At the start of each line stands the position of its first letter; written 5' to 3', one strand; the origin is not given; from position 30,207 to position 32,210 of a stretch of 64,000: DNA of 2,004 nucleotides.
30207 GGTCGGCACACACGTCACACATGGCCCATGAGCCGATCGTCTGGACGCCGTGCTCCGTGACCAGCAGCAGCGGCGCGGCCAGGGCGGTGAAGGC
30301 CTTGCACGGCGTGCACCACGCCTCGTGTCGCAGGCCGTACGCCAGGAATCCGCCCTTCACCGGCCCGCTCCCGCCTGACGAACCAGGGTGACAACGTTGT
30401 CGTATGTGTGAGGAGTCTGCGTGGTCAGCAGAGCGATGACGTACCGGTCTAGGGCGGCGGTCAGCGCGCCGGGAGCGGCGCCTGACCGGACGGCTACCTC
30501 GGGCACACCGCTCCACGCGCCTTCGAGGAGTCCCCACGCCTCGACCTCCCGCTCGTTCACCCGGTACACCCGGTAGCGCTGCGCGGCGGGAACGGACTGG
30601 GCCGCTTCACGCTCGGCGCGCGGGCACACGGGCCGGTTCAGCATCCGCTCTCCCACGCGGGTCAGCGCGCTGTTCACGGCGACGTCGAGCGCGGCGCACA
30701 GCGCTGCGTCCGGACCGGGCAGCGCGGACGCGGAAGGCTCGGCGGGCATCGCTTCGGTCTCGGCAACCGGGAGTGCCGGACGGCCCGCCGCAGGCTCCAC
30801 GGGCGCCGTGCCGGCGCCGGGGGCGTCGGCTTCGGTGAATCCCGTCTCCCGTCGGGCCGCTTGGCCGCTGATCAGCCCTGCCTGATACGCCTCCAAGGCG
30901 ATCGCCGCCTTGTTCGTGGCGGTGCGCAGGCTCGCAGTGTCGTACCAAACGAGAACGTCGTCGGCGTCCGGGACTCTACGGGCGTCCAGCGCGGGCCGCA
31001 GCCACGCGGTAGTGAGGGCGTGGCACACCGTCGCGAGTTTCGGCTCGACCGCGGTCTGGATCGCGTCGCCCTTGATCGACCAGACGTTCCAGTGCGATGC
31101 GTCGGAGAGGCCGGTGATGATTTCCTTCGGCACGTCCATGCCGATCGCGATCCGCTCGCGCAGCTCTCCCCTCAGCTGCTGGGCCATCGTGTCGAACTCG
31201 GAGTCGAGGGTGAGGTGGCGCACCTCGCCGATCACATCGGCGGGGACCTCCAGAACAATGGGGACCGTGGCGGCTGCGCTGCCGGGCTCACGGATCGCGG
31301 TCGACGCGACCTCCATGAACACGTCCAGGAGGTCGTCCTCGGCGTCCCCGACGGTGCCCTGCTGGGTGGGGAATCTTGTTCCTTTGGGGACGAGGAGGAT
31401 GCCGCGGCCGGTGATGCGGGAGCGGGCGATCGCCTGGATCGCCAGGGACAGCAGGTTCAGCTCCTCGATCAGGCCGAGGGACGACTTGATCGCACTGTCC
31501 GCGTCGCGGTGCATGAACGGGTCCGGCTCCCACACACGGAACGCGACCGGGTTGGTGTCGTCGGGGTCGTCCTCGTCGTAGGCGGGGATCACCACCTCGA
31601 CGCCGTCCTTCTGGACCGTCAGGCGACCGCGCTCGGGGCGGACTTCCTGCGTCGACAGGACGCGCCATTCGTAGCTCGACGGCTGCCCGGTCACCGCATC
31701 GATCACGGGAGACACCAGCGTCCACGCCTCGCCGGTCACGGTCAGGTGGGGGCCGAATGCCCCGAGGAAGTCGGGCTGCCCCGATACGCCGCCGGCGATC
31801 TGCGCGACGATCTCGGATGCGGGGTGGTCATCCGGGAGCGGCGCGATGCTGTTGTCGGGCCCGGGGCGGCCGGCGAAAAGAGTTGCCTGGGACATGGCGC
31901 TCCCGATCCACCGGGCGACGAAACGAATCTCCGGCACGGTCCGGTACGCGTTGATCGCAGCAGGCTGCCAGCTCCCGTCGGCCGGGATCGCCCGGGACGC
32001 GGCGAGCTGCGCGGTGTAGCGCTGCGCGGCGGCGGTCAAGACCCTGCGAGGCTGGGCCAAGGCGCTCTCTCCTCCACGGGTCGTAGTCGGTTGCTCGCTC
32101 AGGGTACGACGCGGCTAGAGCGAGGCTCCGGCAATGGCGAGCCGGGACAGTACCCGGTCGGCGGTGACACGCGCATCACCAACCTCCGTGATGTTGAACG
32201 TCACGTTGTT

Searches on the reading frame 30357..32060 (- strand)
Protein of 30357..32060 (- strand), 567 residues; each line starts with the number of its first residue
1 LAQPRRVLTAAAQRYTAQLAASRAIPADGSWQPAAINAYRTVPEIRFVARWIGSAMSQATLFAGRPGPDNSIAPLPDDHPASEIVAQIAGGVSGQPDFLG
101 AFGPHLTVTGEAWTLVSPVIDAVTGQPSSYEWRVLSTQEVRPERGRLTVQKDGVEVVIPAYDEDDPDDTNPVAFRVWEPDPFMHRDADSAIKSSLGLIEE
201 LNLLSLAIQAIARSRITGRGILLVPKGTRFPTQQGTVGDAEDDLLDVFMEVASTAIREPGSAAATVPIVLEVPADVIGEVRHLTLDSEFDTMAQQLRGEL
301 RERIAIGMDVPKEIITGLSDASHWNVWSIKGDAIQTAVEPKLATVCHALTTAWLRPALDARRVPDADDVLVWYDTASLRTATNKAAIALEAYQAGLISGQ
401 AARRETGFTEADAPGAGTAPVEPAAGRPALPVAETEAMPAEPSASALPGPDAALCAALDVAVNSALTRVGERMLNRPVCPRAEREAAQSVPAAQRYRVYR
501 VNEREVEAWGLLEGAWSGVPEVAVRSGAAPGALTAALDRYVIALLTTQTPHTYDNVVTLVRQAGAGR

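Call 78: search_protein_families(library=phrogs, proteins=[window:30357-32060:-], max_evalue=0.00001)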
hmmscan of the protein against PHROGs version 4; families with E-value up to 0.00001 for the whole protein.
window:30357-32060:- (567 aa): 1 family
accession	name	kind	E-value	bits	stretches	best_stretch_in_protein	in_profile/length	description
phrog_776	-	head and packaging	1.5e-137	460.9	2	3-418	19-436/620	portal protein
